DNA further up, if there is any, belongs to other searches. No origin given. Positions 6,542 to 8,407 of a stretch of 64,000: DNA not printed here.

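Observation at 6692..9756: Tandem secreted caspase(C14)-FISUMP fusion proteins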

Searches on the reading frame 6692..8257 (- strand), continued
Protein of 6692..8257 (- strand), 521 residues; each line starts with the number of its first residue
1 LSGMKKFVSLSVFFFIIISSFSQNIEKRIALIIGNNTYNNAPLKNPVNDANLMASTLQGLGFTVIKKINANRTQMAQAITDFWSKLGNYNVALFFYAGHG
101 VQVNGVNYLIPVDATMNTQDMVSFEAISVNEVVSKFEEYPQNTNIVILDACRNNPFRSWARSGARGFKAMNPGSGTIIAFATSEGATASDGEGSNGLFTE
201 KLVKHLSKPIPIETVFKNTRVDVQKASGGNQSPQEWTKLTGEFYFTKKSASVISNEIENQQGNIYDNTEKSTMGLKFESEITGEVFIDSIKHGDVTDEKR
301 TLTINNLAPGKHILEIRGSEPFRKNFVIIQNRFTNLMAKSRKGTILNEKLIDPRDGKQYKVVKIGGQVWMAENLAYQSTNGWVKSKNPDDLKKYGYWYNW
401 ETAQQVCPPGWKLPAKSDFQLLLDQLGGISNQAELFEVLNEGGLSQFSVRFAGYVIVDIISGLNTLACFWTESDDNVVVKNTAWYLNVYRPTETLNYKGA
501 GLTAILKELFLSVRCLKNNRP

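Call 13: find_encoding_contigs(protein=P0075, flank=8000, max_places=3)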
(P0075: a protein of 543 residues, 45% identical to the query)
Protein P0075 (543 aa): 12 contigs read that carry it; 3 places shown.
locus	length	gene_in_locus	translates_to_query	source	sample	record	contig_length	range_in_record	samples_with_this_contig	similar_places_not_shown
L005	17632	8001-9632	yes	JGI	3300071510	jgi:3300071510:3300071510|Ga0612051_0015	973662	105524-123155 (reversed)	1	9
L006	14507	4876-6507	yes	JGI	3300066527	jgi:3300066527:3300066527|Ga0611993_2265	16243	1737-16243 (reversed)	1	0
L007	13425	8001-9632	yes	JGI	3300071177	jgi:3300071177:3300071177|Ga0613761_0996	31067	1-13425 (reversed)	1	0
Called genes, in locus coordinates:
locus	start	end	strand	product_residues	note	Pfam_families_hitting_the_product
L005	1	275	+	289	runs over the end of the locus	PF07366:SnoaL (faint), PF12680:SnoaL_2 (weak)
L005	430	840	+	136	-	PF08327:AHSA1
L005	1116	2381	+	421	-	PF04403:PqiA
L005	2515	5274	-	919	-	PF00311:PEPcase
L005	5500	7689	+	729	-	PF13185:GAF_2, PF13492:GAF_3 (weak), PF00989:PAS (weak), PF13426:PAS_9, PF00989:PAS, PF13426:PAS_9, PF08447:PAS_3 (weak), PF07228:SpoIIE, +2 more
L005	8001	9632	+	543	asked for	PF00656:Peptidase_C14, PF09603:Fib_succ_major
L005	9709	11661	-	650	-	PF00515:TPR_1 (weak), PF13424:TPR_12, PF13424:TPR_12, PF17874:TPR_MalT, PF00515:TPR_1, PF13424:TPR_12, PF00512:HisKA, PF02518:HATPase_c, +7 more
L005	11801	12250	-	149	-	-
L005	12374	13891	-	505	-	PF01609:DDE_Tnp_1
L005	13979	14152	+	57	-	-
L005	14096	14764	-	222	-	-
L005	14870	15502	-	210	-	PF01613:Flavin_Reduct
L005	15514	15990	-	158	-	PF01613:Flavin_Reduct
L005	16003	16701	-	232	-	PF00106:adh_short, PF13561:adh_short_C2, PF23441:SDR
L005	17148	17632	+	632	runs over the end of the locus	PF17874:TPR_MalT (weak), PF07719:TPR_2 (faint), PF00515:TPR_1 (weak), PF13181:TPR_8 (weak), PF13374:TPR_10 (weak), PF13424:TPR_12, PF13424:TPR_12 (weak), PF07228:SpoIIE, +2 more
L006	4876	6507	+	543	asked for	PF00656:Peptidase_C14, PF09603:Fib_succ_major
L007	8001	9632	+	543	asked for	PF00656:Peptidase_C14, PF09603:Fib_succ_major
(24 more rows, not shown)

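Call 16: find_related_loci(query=A1, collection=genome_contigs, flank=6000)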
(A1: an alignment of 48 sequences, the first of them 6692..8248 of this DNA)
Query A1 (518 aa) in genome_contigs; peptide patterns used: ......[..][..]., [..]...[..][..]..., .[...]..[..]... (x = any residue, [..] = any of these).
600 stretches matched a pattern (row limit reached: there are more); 574 encode a relative of the query (tblastn E <= 1e-3); the best 80 are kept; 80 distinct loci.
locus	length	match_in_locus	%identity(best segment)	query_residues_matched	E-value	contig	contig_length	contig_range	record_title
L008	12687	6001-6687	58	18-244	7e-80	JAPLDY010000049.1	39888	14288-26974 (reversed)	MAG: Bacteroidia bacterium isolate LacPavin_0920_SED3_MAG_42_11 LacPavin_0920_SED3_scaffold_519145, whole genome shotgun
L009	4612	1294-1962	59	23-244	1e-78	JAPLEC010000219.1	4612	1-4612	MAG: Bacteroidia bacterium isolate LacPavin_0920_SED5_MAG_39_11 LacPavin_0920_SED5_scaffold_1254740, whole genome shotgu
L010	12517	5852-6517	52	23-242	1e-69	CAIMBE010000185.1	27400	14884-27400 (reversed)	MAG: uncultured beta proteobacterium isolate LJ-3-4m_bin-0927 genome assembly, contig: bin-0927:185/301, whole genome sh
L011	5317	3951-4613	52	23-242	2e-67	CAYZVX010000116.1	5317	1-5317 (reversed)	MAG TPA_asm: uncultured Acidiferrobacteraceae bacterium isolate SRP290908_co1_131 genome assembly, contig: NODE_23779_le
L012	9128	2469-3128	47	24-242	7e-65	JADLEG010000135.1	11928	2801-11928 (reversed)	MAG: Alphaproteobacteria bacterium isolate SJ314 c_000000613925, whole genome shotgun sequence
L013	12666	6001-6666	49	23-242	6e-65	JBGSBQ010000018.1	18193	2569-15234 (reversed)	MAG: Sphingomonadaceae bacterium isolate NCIPD_CMAR_MAG_21 k141_4181526_length_18193_cov_5.2547, whole genome shotgun se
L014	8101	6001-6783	45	1-253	5e-65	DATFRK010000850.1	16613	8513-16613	MAG TPA_asm: Pyrinomonadaceae bacterium isolate SMAG_U9356 k141_2850730, whole genome shotgun sequence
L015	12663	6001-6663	46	23-242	2e-63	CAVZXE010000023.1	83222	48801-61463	MAG: uncultured bacterium isolate MFD04716.bin.1.136 genome assembly, contig: contig_8647, whole genome shotgun sequence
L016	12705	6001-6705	46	15-243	3e-63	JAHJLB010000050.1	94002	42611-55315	MAG: Proteobacteria bacterium isolate Old_saline.mb.115 Old_saline.mb.115_k141_1071143, whole genome shotgun sequence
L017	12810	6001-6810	43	9-267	7e-63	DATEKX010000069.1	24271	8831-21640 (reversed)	MAG TPA_asm: Blastocatellia bacterium isolate SMAG_U8901 k141_1007510, whole genome shotgun sequence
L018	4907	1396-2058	49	23-242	3e-62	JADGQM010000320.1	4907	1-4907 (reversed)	MAG: Syntrophobacteraceae bacterium isolate Chersky.40_12 contig-100_8178, whole genome shotgun sequence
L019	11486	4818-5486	48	23-244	5e-62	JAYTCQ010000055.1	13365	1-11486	MAG: Blastocatellia bacterium isolate GFS_1591 GFS_1591_54, whole genome shotgun sequence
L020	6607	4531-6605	47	23-246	8e-62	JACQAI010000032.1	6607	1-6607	MAG: Proteobacteria bacterium isolate NC_groundwater_912_Pr1_S-0.2um_69_16 Montesol18-Sp2_coassembly_scaffold_57032, who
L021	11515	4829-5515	45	24-251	2e-61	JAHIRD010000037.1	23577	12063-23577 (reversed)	MAG: Proteobacteria bacterium isolate MM_PC_MetaG.mb.113 MM_PC_MetaG.mb.113_k141_368498, whole genome shotgun sequence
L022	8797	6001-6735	44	1-242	2e-61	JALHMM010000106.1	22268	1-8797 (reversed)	MAG: Reyranellaceae bacterium isolate Bin_33_2_sub c_000000009753, whole genome shotgun sequence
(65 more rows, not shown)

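Call 24: predict_structure(alignment_id=A1)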
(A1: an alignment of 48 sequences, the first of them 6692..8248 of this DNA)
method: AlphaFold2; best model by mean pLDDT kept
length: 518 residues; sequences in the alignment: 48
mean_pLDDT: 85.5   pTM: 0.50
mean pLDDT of the five models: 85.5, 84.7, 84.4, 84.2, 83.8
residues with pLDDT >= 90: 301; 70-90: 152; 50-70: 38; < 50: 27
segments of 3 or more residues with pLDDT < 50: 246-267
pLDDT, mean of each block of 10 residues (from residue 1): 73 64 90 82 92 95 97 97 97 91 91 84 93 94 84 52 79 93 72 93 93 96 92 91 60 29 47 93 92 92 84 89 83 83 82 94 91 94 91 97 97 93 73 82 87 95 95 80 93 89 97 77
secondary structure, 60 per line:
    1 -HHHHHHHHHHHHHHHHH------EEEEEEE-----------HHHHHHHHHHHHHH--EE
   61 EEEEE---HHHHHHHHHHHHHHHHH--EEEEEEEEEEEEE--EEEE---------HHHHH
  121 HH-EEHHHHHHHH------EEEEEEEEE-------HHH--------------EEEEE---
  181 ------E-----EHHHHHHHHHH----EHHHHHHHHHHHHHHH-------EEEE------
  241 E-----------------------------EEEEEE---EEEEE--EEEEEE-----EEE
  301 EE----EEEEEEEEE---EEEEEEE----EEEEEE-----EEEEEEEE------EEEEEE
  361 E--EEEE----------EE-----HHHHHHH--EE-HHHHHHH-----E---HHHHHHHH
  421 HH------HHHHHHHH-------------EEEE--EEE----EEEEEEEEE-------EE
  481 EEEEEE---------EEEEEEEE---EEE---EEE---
elements in order: H2-18 E25-31 H43-56 E59-65 H69-85 E88-100 E103-106 H116-122 H126-133 E140-148 E173-177 H194-203 H209-223 E231-234 E271-276 E280-284 E287-292 E298-302 E307-315 E319-325 E330-335 E341-348 E355-361 E364-367 H385-391 H397-403 H413-422 H429-436 E450-453 E456-458 E463-471 E479-486 E496-503 E507-509 E513-515

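Call 26: fold_search(model_id=the predicted structure, library=pdb)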
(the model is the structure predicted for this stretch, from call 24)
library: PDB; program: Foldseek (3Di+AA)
matches with E <= 10: 1580; with E <= 0.001: 298
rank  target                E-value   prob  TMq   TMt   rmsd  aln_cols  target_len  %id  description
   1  8v4x_D                2.6e-16  1.00  0.37  0.51  22.3       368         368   17  Structure of MALT1 in complex with an allosteric inhibitor (released 2024-05-01)
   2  8v4x_C                4.4e-16  1.00  0.37  0.53  22.6       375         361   17  Structure of MALT1 in complex with an allosteric inhibitor (released 2024-05-01)
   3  4i1p_C                1.4e-15  1.00  0.37  0.50  23.9       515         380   15  Human MALT1 (caspase-IG3) in complex with activity based-probe (released 2014-07-09)
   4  8v4x_B                1.7e-15  1.00  0.37  0.52  22.2       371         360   17  Structure of MALT1 in complex with an allosteric inhibitor (released 2024-05-01)
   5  3uo8_C                2.1e-15  1.00  0.37  0.52  24.2       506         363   15  Crystal structure of the MALT1 paracaspase (P1 form) (released 2011-12-21)
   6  8v4x_A                4.0e-15  1.00  0.36  0.51  24.3       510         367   14  Structure of MALT1 in complex with an allosteric inhibitor (released 2024-05-01)
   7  7pav_B                5.1e-15  1.00  0.36  0.51  23.6       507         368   14  MALT1 in complex with compound 1 (released 2021-11-17)
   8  7paw_B                8.1e-15  1.00  0.37  0.51  23.4       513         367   15  MALT1 in complex with compound 1 (released 2021-11-17)
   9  3v4o_A                1.2e-14  1.00  0.37  0.78   5.3       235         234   23  Human MALT1 (caspase domain) in complex with an irreversible peptidic inhibitor (released 2012-03-14)
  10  4i1p_A                1.3e-14  1.00  0.37  0.50  24.5       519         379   14  Human MALT1 (caspase-IG3) in complex with activity based-probe (released 2014-07-09)
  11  6f7i_A                1.7e-14  1.00  0.35  0.50  23.0       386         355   18  human MALT1(329-728) IN COMPLEX WITH MLT-747 (released 2019-01-02)
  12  3uo8_B                2.0e-14  1.00  0.37  0.52  21.7       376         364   16  Crystal structure of the MALT1 paracaspase (P1 form) (released 2011-12-21)
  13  7pav_A                2.2e-14  1.00  0.37  0.52  22.3       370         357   17  MALT1 in complex with compound 1 (released 2021-11-17)
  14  8v4x_E                2.2e-14  1.00  0.37  0.51  24.2       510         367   13  Structure of MALT1 in complex with an allosteric inhibitor (released 2024-05-01)
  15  3v4l_A                2.9e-14  1.00  0.36  0.48  22.6       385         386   16  Mouse MALT1(caspase-IG3 domains) in complex with a irreversible peptidic inhibitor (released 2012-03-14)
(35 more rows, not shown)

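Call 29: find_encoding_contigs(protein=P0059, flank=6000, max_places=2)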
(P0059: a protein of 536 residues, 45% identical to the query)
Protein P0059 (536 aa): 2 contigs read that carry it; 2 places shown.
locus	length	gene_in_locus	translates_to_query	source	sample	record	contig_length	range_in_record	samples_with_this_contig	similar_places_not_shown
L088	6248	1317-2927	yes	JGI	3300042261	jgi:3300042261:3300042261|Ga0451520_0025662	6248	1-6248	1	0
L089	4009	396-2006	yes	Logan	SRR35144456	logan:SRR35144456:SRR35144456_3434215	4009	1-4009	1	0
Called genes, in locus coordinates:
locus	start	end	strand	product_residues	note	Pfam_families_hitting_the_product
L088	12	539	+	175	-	-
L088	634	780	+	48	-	-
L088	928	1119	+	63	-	-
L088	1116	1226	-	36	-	-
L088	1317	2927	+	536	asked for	PF00656:Peptidase_C14, PF09603:Fib_succ_major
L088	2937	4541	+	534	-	PF00656:Peptidase_C14, PF09603:Fib_succ_major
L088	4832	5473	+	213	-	-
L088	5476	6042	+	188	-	PF03929:PepSY_TM (faint), PF16357:PepSY_TM_like_2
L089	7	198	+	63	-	-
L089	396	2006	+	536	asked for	PF00656:Peptidase_C14, PF09603:Fib_succ_major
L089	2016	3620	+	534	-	PF00656:Peptidase_C14, PF09603:Fib_succ_major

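Call 30: find_encoding_contigs(protein=P0001, flank=3000, max_places=2)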
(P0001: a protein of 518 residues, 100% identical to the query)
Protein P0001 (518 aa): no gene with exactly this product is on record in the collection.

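Call 33: search_protein_families(library=pfam, proteins=[P0012, P0068, P0002, P0019], max_evalue=5)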
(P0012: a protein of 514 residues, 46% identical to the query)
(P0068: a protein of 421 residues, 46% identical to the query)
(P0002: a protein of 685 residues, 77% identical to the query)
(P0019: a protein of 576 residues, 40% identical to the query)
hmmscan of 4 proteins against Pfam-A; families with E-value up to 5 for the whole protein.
P0012 (514 aa): 6 families
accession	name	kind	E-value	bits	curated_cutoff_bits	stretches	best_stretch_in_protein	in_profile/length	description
PF00656.27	Peptidase_C14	-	1.1e-38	133.7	21.4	1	24-243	1-233/233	Caspase domain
PF09603.15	Fib_succ_major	-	1e-25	91.5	33.9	1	366-511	1-186/187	Fibrobacter succinogenes major domain (Fib_succ_major)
PF08308.17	PEGA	-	4.3e-06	27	20.8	1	277-343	2-66/71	PEGA domain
PF07603.17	Lcl_C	-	0.052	14.3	34.9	1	400-498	29-104/117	Lcl C-terminal domain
PF07624.16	PSD2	-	0.082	13.1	25.8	1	117-154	37-74/74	Protein of unknown function (DUF1585)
PF07547.18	RSD-2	-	0.1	13.5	25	0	192-240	33-79/84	RSD-2 N-terminal domain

P0068 (421 aa): 5 families
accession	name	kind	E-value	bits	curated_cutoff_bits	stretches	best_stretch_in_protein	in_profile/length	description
PF09603.15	Fib_succ_major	-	1e-23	85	33.9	1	271-419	1-187/187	Fibrobacter succinogenes major domain (Fib_succ_major)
PF00656.27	Peptidase_C14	-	1.2e-19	71.3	21.4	1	1-152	74-233/233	Caspase domain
PF08308.17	PEGA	-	2.3e-06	27.9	20.8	1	182-247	2-65/71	PEGA domain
PF07603.17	Lcl_C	-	6e-06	27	34.9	1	318-418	42-116/117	Lcl C-terminal domain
PF06012.17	DUF908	-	0.32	10.8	34.7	1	97-220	114-184/358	Domain of Unknown Function (DUF908)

P0002 (685 aa): 6 families
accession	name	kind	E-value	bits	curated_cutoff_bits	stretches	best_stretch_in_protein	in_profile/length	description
PF09603.15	Fib_succ_major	-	2.2e-51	175.2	33.9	2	524-683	1-187/187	Fibrobacter succinogenes major domain (Fib_succ_major)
PF00656.27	Peptidase_C14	-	3.1e-38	132.2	21.4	1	24-241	1-233/233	Caspase domain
PF07603.17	Lcl_C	-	1.7e-07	31.9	34.9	2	319-413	32-106/117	Lcl C-terminal domain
PF10417.14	1-cysPrx_C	-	0.018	15.4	21.1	1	564-576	7-19/41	C-terminal domain of 1-Cys peroxiredoxin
PF15100.12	TMEM187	-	0.21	11.6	27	1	7-84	147-227/240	TMEM187 protein family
PF11087.14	PRD1_DD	-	1.1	9.5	46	0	610-622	34-46/54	PRD1 phage membrane DNA delivery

P0019 (576 aa): 6 families
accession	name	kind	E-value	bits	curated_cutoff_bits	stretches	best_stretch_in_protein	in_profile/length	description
PF00656.27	Peptidase_C14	-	1.3e-42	146.5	21.4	1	25-242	2-233/233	Caspase domain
PF09603.15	Fib_succ_major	-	1.1e-24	88.2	33.9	1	428-575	1-187/187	Fibrobacter succinogenes major domain (Fib_succ_major)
PF07603.17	Lcl_C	-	2.3e-05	25.1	34.9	1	476-574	43-116/117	Lcl C-terminal domain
PF16561.11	AMPK1_CBM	-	0.0092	16.6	26.8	1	360-407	32-75/85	Glycogen recognition site of AMP-activated protein kinase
PF08139.17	LPAM_1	-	0.32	12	20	1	1-15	1-15/18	Prokaryotic membrane lipoprotein lipid attachment site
PF13715.12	CarbopepD_reg_2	-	1.2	9.6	32.2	0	376-411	49-84/88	CarboxypepD_reg-like domain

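Call 48: search_protein_families(library=padloc, proteins=[window:6692-8248:-], max_evalue=0.01)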
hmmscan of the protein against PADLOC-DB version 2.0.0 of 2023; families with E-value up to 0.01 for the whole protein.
window:6692-8248:- (518 aa): 2 families
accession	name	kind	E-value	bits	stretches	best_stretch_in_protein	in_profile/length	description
PDLC02987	caspase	-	1.1e-14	52.5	1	27-227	5-158/453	-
PDLC02248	AbiEi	-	0.0093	13.7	0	214-298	89-173/198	AbiEi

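Call 56: search_protein_representatives(protein=window:6692-8248:-)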
Query: 518 residues. Proteins with E-value up to 0.001 (for the whole library): 64886; up to 1e-10: 39909; up to 1e-30: 15498. The best 150 are listed.
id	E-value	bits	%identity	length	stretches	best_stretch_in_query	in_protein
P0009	3.9e-155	534.0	49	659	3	11-256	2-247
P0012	1.1e-136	473.1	49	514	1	2-516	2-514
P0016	4.1e-134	464.6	52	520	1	9-428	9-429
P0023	2.5e-127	442.2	53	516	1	4-428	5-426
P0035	9.9e-122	423.8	50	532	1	1-432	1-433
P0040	5.6e-120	418.0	58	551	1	5-339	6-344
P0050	3.7e-118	412.0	56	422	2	1-262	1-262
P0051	4.5e-118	411.7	47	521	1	1-514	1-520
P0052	8.4e-118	410.8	46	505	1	4-487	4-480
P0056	2.7e-116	405.9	49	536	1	3-440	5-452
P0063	1.1e-113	397.2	48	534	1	7-474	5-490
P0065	5.2e-111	388.4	47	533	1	1-425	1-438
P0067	1.5e-109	383.6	48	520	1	1-424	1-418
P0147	4.7e-108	378.7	38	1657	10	337-429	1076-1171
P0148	7.2e-108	378.1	42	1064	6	347-472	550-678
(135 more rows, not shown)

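Call 58: find_encoding_contigs(protein=P0021, flank=6000, max_places=1)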
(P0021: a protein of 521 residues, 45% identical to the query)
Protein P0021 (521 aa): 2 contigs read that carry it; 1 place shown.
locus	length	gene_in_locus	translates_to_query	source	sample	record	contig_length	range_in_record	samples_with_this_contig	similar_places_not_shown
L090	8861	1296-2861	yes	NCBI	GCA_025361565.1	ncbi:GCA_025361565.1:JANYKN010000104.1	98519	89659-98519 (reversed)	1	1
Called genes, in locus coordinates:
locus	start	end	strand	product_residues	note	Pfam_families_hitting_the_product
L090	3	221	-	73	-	?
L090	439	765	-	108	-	-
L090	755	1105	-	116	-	-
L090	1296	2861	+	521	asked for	PF00656:Peptidase_C14, PF09603:Fib_succ_major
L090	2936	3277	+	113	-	PF05635:23S_rRNA_IVP (weak), PF22296:bAvd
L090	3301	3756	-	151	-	-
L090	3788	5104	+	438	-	PF00078:RVT_1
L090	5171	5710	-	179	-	-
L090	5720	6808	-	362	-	PF00817:IMS, PF11798:IMS_HHH, PF11799:IMS_C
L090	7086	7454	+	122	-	PF02410:RsfS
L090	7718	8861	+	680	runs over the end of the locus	PF06480:FtsH_ext, PF00004:AAA, PF07728:AAA_5 (faint), PF17862:AAA_lid_3, PF01434:Peptidase_M41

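Call 59: find_encoding_contigs(protein=P0067, flank=6000, max_places=1)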
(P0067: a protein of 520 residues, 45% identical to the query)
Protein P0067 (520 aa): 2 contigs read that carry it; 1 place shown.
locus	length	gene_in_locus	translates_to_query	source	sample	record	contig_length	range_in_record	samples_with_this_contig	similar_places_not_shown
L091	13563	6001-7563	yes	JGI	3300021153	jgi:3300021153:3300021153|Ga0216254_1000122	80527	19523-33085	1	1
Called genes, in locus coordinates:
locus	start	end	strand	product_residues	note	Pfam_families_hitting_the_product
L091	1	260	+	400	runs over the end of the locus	PF03583:LIP, PF00326:Peptidase_S9 (faint), PF12146:Hydrolase_4 (weak)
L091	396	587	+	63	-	PF00313:CSD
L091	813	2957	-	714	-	PF00515:TPR_1 (weak), PF00515:TPR_1, PF07719:TPR_2 (weak), PF13181:TPR_8 (weak), PF13424:TPR_12, PF00515:TPR_1 (weak), PF13424:TPR_12, PF06580:His_kinase, +14 more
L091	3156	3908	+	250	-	PF00072:Response_reg, PF04397:LytTR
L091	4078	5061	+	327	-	PF18911:PKD_4, PF00801:PKD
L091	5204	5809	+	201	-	PF13505:OMP_b-brl, PF13568:OMP_b-brl_2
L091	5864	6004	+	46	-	-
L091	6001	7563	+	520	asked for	PF00656:Peptidase_C14, PF09603:Fib_succ_major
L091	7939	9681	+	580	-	-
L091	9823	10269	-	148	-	-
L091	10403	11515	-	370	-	PF12833:HTH_18, PF00165:HTH_AraC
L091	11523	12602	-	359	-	PF01408:GFO_IDH_MocA, PF22725:GFO_IDH_MocA_C3, PF02894:GFO_IDH_MocA_C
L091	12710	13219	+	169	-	PF03795:YCII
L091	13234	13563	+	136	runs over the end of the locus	PF03544:TonB_C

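Call 60: find_encoding_contigs(protein=P0037, flank=6000, max_places=1)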
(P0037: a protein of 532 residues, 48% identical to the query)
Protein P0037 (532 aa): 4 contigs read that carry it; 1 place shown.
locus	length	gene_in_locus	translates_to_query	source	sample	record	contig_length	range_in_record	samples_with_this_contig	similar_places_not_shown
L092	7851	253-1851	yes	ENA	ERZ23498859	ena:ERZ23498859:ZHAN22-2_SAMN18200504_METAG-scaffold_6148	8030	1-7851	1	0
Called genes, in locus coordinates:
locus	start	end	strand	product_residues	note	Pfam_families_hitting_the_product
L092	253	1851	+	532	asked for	PF00656:Peptidase_C14, PF09603:Fib_succ_major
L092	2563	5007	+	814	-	PF00041:fn3 (faint), PF09603:Fib_succ_major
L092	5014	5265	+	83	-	PF00656:Peptidase_C14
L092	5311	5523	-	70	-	-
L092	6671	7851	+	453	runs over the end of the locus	?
